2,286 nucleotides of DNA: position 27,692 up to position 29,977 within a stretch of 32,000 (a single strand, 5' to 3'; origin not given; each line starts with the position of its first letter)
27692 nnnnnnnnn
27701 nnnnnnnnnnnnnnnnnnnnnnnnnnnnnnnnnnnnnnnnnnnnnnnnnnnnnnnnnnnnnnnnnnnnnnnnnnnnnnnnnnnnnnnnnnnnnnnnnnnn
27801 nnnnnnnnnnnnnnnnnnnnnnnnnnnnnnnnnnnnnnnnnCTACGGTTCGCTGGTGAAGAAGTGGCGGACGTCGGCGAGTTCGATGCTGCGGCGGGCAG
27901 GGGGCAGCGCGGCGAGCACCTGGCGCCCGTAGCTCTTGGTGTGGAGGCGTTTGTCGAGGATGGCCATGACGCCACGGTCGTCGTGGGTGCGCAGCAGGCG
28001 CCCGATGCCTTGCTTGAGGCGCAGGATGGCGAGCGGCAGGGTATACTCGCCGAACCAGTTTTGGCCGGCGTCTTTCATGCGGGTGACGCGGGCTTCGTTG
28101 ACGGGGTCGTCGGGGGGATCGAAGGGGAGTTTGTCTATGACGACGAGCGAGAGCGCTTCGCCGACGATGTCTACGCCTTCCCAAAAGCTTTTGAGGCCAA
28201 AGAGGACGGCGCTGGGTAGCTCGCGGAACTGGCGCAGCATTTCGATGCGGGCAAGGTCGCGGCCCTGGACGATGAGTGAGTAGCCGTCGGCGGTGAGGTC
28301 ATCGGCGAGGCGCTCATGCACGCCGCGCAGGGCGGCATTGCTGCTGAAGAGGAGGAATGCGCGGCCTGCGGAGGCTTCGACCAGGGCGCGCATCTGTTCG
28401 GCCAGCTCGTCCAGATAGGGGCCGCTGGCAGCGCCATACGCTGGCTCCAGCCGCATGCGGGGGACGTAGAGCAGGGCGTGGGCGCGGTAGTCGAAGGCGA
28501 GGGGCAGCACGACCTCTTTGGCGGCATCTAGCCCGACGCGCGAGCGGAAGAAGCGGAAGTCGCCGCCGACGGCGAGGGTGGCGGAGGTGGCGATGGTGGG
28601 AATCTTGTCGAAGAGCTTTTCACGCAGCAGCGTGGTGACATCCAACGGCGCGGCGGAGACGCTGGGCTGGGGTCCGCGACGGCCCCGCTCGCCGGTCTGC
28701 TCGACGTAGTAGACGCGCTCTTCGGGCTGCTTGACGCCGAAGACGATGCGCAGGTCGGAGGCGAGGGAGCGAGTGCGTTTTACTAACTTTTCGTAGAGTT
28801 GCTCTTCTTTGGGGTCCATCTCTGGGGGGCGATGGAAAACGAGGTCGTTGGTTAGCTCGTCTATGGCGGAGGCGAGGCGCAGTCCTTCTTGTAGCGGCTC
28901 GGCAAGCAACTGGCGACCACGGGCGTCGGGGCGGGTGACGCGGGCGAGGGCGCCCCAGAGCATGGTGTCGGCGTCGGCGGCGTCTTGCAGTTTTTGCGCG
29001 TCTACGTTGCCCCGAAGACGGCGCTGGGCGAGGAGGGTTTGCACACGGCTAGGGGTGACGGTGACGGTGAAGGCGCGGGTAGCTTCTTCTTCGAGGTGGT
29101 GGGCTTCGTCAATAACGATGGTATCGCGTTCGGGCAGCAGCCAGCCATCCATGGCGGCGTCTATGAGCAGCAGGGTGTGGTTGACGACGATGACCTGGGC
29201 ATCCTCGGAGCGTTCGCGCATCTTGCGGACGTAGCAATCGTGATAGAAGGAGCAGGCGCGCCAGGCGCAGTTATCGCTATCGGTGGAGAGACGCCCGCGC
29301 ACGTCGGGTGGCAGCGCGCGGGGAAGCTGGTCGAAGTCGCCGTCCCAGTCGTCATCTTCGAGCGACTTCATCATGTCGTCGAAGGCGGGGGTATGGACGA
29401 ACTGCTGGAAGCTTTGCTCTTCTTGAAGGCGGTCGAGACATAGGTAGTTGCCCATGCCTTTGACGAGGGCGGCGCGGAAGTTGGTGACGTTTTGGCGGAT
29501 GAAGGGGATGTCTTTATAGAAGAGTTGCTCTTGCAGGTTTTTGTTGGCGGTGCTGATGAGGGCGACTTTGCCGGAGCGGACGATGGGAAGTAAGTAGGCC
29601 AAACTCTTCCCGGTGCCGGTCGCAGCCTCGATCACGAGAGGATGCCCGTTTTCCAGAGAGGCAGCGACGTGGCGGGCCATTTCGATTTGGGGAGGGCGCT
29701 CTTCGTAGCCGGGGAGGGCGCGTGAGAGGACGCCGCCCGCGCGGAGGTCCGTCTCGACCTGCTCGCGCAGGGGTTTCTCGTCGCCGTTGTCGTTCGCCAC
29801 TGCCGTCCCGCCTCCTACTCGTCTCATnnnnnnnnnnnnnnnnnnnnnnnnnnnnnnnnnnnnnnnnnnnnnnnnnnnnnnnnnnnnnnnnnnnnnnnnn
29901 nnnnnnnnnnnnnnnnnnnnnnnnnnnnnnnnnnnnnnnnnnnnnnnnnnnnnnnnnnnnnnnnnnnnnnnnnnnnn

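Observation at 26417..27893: Recombinase-less 1.38-kb DinD island inserted at the 3' end of the DinG-family helicase gene, flanked by a 50-bp gene-end duplication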

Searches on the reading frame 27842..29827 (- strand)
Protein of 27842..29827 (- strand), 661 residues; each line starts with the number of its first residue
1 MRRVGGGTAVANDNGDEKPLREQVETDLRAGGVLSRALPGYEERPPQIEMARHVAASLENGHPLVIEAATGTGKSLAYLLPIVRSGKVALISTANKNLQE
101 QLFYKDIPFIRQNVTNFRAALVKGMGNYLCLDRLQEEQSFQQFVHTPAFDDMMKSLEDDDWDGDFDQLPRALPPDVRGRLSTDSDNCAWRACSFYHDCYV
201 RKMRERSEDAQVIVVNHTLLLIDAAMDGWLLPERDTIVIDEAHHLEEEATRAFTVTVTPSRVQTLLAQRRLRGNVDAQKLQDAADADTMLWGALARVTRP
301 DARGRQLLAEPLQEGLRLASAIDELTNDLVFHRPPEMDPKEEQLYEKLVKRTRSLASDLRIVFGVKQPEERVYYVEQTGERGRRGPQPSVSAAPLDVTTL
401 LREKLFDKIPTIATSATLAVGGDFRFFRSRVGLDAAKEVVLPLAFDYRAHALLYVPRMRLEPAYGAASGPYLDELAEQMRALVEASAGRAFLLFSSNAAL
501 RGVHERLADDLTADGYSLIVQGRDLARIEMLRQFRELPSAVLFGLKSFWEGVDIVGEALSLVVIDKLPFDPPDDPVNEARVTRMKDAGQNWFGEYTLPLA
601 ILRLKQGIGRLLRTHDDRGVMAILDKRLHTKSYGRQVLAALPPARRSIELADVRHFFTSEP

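Call 5: search_protein_families(library=pfam, proteins=[window:27842-29827:-], max_evalue=0.01)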
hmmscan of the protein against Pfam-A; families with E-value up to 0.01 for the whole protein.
window:27842-29827:- (661 aa): 4 families
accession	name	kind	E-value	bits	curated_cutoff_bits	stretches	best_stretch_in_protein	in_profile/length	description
PF13307.12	Helicase_C_2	-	7.9e-41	140.4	25.3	1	481-643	3-169/170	Helicase C-terminal domain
PF00270.35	DEAD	-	3.1e-10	40.5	26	1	54-107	7-66/167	DEAD/DEAH box helicase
PF04851.21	ResIII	-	1.3e-06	28.8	22.5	0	42-80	3-42/164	Type III restriction enzyme, res subunit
PF06733.21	DEAD_2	-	0.0014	18.8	21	1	199-259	107-169/172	DEAD_2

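Call 7: search_protein_families(library=ncbifam, proteins=[window:27842-29827:-], max_evalue=0.01)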
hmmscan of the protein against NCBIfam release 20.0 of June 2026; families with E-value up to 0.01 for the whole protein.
window:27842-29827:- (661 aa): 7 families
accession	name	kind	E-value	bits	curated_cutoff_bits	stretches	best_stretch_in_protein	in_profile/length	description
NF053712.1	repair_DEAH_YoaA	equivalog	1.5e-163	545.9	680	1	28-657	4-629/630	DNA repair helicase YoaA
NF008729.0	PRK11747.1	equivalog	3.1e-116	389.5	598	2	389-649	442-702/703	ATP-dependent DNA helicase DinG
NF005981.0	PRK08074.1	equivalog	6.8e-115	385.1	789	2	342-645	609-912/931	ATP-dependent DNA helicase DinG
TIGR01407.1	dinG_rel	hypoth_equivalog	4.1e-87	293.3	547.7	2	344-644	572-870/889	putative DnaQ family exonuclease/DinG family helicase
NF005569.0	PRK07246.1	equivalog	6.5e-46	157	794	2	368-641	536-797/820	bifunctional DnaQ family exonuclease/ATP-dependent helicase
TIGR03117.2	cas_csf4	equivalog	3e-21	75.3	400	3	471-633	617-784/800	type IV CRISPR-associated DEAD/DEAH-box helicase Csf4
TIGR00604.1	rad3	subfamily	2.8e-13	49.4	246.95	2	550-633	597-681/706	DNA repair helicase (rad3)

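Call 9: search_protein_families(library=padloc, proteins=[window:27842-29827:-], max_evalue=0.01)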
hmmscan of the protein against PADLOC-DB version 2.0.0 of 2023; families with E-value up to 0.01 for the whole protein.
window:27842-29827:- (661 aa): 10 families
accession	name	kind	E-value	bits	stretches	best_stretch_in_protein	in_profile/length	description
PDLC01439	typeIV_DinG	-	1.3e-126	421.6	1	35-656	8-571/575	CAS-IV-A; associated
PDLC01729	typeIV_DinG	-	2e-42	143.8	1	39-628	16-617/666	Csf4_0_IVA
PDLC01730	typeIV_DinG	-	8.4e-23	78.6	3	471-632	609-779/802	Csf4_1_IVA1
PDLC01321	typeIV_DinG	-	6.9e-14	49.6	2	199-260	151-212/559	CAS-IV-A; associated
PDLC01007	typeIV_DinG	-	2.2e-10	37.8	1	528-630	548-659/676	CRISPR type AFERR-associated DEAD/DEAH-box helicase Csf4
PDLC01731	typeIV_DinG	-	2.9e-09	34.2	1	472-619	353-481/526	Csf4_2_IVA1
PDLC01732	typeIV_DinG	-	6.9e-05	19.8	1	518-630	486-593/648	Csf4_3_IVE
PDLC04986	PDC-S28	-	0.00035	17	1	549-644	399-486/831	-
PDLC02707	PbeA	-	0.0033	14.1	0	55-100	262-312/672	PbeA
PDLC04987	PDC-S28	-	0.0087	12.4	0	529-643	378-483/846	-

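Call 10: find_encoding_contigs(protein=window:27842-29827:-, flank=10000, max_places=10)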
Protein window:27842-29827:- (661 aa): no gene with exactly this product is on record in the collection.

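Call 12: find_homologous_proteins(query=window:27842-29827:-, max_evalue=1e-50)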
Query window:27842-29827:- (661 aa): 6805 proteins with E <= 1e-50 among 8000 candidates; the best 120 are listed.
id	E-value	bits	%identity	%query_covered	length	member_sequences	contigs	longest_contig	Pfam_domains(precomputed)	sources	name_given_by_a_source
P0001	0.0e+0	1462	100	99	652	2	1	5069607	PF00270.36,PF13307.13,PF04851.22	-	-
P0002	0.0e+0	1133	79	98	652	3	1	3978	PF00270.36,PF13307.13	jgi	jgi:Rad3-related DNA helicase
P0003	0.0e+0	1129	79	98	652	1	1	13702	PF00270.36,PF13307.13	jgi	jgi:Rad3-related DNA helicase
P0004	0.0e+0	1122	79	96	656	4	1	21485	PF00270.36,PF13307.13,PF04851.22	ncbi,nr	ncbi:MAG TPA: ATP-dependent DNA helicase [Ktedonobacterales bacterium]|nr:ATP-dependent DNA helicase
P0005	0.0e+0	1108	78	97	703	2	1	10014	PF00270.36,PF13307.13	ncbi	-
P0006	0.0e+0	1107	77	97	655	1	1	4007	PF00270.36,PF13307.13,PF04851.22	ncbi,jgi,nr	ncbi:MAG TPA: helicase C-terminal domain-containing protein [Ktedonobacterales bacterium]|nr:helicas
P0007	0.0e+0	1105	77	97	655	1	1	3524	PF00270.36,PF13307.13,PF04851.22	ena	-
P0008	0.0e+0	1098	77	98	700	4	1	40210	PF00270.36,PF13307.13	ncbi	ncbi:MAG TPA: ATP-dependent DNA helicase [Ktedonobacterales bacterium]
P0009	0.0e+0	1096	76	99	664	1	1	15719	PF00270.36,PF13307.13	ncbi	ncbi:MAG: ATP-dependent DNA helicase [Ktedonobacterales bacterium]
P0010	0.0e+0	1091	76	98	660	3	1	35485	PF00270.36,PF13307.13,PF04851.22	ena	-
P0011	0.0e+0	1083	76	97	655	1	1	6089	PF00270.36,PF13307.13,PF04851.22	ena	-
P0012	0.0e+0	1076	76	96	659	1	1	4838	PF00270.36,PF13307.13,PF04851.22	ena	-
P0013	0.0e+0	1076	76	97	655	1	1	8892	PF00270.36,PF13307.13,PF04851.22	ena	-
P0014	0.0e+0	1074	76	97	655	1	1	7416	PF00270.36,PF13307.13,PF04851.22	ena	-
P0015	0.0e+0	1073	75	98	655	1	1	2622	PF00270.36,PF13307.13,PF04851.22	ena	-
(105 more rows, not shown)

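Call 14: find_related_loci(query=window:27842-29827:-, collection=genome_contigs, flank=8000)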
Query window:27842-29827:- (661 aa) in genome_contigs; peptide patterns used: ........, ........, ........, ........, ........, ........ (x = any residue, [..] = any of these).
599 stretches matched a pattern (row limit reached: there are more); 535 encode a relative of the query (tblastn E <= 1e-3); the best 80 are kept; 80 distinct loci.
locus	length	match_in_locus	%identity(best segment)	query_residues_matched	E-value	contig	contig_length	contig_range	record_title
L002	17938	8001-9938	76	16-659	0e+0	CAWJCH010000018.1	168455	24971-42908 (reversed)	MAG: uncultured Chloroflexia bacterium isolate MFD06714.bin.2.15 genome assembly, contig: contig_26855, whole genome sho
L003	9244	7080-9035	70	10-660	0e+0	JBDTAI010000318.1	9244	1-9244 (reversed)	MAG: Ktedonobacterales bacterium isolate cluster2_bin.105 k127_3803305, whole genome shotgun sequence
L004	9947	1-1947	70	26-657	0e+0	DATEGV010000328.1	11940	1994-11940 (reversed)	MAG TPA_asm: Ktedonobacterales bacterium isolate SMAG_U8794 k141_2161044, whole genome shotgun sequence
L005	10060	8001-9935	70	20-657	0e+0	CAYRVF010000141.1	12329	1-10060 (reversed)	MAG TPA_asm: uncultured Ktedonobacterales bacterium isolate SRP272529_co1_100 genome assembly, contig: NODE_9221_length_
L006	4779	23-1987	68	7-660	0e+0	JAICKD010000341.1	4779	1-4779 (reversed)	MAG: Ktedonobacterales bacterium isolate GZL_HY_2_bin.35 k141_1874274_length_4779_cov_16.5142, whole genome shotgun sequ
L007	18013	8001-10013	67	6-657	0e+0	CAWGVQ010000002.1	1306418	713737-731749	MAG: uncultured Chloroflexia bacterium isolate MFD02579.bin.2.68 genome assembly, contig: contig_12234, whole genome sho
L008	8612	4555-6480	69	19-657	0e+0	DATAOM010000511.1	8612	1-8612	MAG TPA_asm: Ktedonobacterales bacterium isolate SMAG_U7045 k141_8924486, whole genome shotgun sequence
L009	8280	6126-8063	66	14-660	0e+0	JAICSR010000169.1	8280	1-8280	MAG: Ktedonobacterales bacterium isolate GZL_HYHR_2_bin.65 k141_3632671_length_8280_cov_13.6230, whole genome shotgun se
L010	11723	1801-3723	66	18-657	0e+0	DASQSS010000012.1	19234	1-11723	MAG TPA_asm: Ktedonobacterales bacterium isolate SMAG_U10915 k141_74617, whole genome shotgun sequence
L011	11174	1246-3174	67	15-657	0e+0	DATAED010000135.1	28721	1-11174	MAG TPA_asm: Ktedonobacterales bacterium isolate SMAG_U6768 k141_850397, whole genome shotgun sequence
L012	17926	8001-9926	66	16-657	0e+0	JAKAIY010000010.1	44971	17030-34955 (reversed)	MAG: Chloroflexi bacterium isolate WY3.bin53 NODE_1137_length_44971_cov_1.525421, whole genome shotgun sequence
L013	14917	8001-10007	62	11-657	0e+0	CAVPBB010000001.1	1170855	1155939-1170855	MAG: uncultured Chloroflexia bacterium isolate MFD00031.bin.2.93 genome assembly, contig: contig_14065, whole genome sho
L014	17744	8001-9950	73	12-657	0e+0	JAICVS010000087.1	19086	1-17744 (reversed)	MAG: Ktedonobacterales bacterium isolate LS_FP_2_bin.4 k141_931590_length_19086_cov_76.8401, whole genome shotgun sequen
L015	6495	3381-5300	62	21-660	0e+0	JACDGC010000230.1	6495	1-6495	MAG: Ktedonobacterales bacterium isolate MGR_bin402 SD2908_NODE_5767_length_6495_cov_0.958700, whole genome shotgun sequ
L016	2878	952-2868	61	21-657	0e+0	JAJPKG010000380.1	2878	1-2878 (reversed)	MAG: Proteobacteria bacterium isolate Centralia_MAG_675 k107_15089935, whole genome shotgun sequence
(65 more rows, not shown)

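Call 21: find_encoding_contigs(protein=P0004, flank=8000, max_places=2)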
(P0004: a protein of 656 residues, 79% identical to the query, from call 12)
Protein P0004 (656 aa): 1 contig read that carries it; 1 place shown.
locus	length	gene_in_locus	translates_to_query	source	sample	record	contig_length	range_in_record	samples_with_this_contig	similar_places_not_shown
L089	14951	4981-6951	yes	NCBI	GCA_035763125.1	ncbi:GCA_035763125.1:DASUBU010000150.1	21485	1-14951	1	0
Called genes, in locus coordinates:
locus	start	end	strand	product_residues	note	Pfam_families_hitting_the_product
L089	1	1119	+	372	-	PF00583:Acetyltransf_1 (faint), PF13527:Acetyltransf_9, PF17668:Acetyltransf_17, PF13530:SCP2_2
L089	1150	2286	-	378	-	-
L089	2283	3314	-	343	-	PF02424:ApbE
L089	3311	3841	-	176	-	-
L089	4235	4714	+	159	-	-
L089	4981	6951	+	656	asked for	PF00270:DEAD (weak), PF04851:ResIII (faint), PF13307:Helicase_C_2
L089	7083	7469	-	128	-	-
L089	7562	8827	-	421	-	PF01306:LacY_symp, PF07690:MFS_1, PF12832:MFS_1_like, PF13347:MFS_2 (weak), PF00083:Sugar_tr, PF05977:MFS_3, PF13347:MFS_2, PF07690:MFS_1, +2 more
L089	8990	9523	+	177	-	PF03551:PadR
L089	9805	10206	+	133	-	-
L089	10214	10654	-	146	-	PF01648:ACPS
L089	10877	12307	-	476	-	PF03721:UDPG_MGDP_dh_N, PF00984:UDPG_MGDP_dh, PF03720:UDPG_MGDP_dh_C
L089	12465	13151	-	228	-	PF00753:Lactamase_B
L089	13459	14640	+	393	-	PF01790:LGT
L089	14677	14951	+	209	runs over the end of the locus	PF04677:CwfJ_C_1 (weak), PF01230:HIT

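Call 22: find_encoding_contigs(protein=P0003, flank=8000, max_places=2)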
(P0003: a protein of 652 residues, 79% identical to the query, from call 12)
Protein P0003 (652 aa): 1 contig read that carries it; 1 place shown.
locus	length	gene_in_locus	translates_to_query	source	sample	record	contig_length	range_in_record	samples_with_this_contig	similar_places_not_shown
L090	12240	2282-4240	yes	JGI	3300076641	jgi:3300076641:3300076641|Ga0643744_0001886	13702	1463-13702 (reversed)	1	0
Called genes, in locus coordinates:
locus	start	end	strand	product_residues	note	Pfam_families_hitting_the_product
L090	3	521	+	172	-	?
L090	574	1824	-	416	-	PF06224:AlkZ-like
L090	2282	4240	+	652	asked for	PF00270:DEAD (weak), PF13307:Helicase_C_2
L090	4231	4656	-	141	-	PF01648:ACPS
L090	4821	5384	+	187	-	PF04542:Sigma70_r2 (weak), PF08281:Sigma70_r4_2, PF04545:Sigma70_r4 (weak)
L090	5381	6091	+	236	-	PF24684:Vgb_lyase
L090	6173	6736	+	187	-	-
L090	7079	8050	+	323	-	-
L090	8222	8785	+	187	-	-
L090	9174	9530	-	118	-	-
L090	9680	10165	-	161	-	-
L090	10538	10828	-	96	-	PF14026:SCO4226-like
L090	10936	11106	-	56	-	-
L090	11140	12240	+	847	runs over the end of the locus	-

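Call 82: search_protein_families(library=pfam, alignment_id=A7, max_evalue=0.00001)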
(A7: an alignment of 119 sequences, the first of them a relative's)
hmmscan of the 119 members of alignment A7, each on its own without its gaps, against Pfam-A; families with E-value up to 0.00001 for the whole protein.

A. member 1, L002:10002-11192:+ (396 aa): 1 family
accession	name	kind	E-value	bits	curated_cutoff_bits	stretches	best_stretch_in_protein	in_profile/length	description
PF07995.17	GSDH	-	6.9e-45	154.2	25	1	50-385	2-323/332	Glucose / Sorbosone dehydrogenase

B. families by the number of members that match (of 119 scanned): 104 families (the first 25 are shown)
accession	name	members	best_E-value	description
PF13439.12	Glyco_transf_4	14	6.2e-19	Glycosyltransferase Family 4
PF00534.26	Glycos_transf_1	13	4.9e-43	Glycosyl transferases group 1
PF13692.12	Glyco_trans_1_4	13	1.4e-33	Glycosyl transferases group 1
PF20706.3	GT4-conflict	13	1.3e-17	Family 4 Glycosyltransferase in conflict systems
PF13579.12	Glyco_trans_4_4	12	2.9e-13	Glycosyl transferase 4-like domain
PF13524.12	Glyco_trans_1_2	10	2.2e-12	Glycosyl transferase-like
PF13302.13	Acetyltransf_3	5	9.6e-18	Acetyltransferase (GNAT) domain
PF00583.31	Acetyltransf_1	5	2.5e-10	Acetyltransferase (GNAT) family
PF13420.13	Acetyltransf_4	5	3.1e-09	Acetyltransferase (GNAT) domain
PF13523.12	Acetyltransf_8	5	1.1e-07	Acetyltransferase (GNAT) domain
PF00069.31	Pkinase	3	8.9e-47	Protein kinase domain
PF07714.23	PK_Tyr_Ser-Thr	3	6.9e-40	Protein tyrosine and serine/threonine kinase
PF00984.24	UDPG_MGDP_dh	3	7.8e-39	UDP-glucose/GDP-mannose dehydrogenase family, central domain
PF03720.21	UDPG_MGDP_dh_C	3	6.1e-32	UDP-glucose/GDP-mannose dehydrogenase family, UDP binding domain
PF13676.11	TIR_2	3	1.9e-22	TIR domain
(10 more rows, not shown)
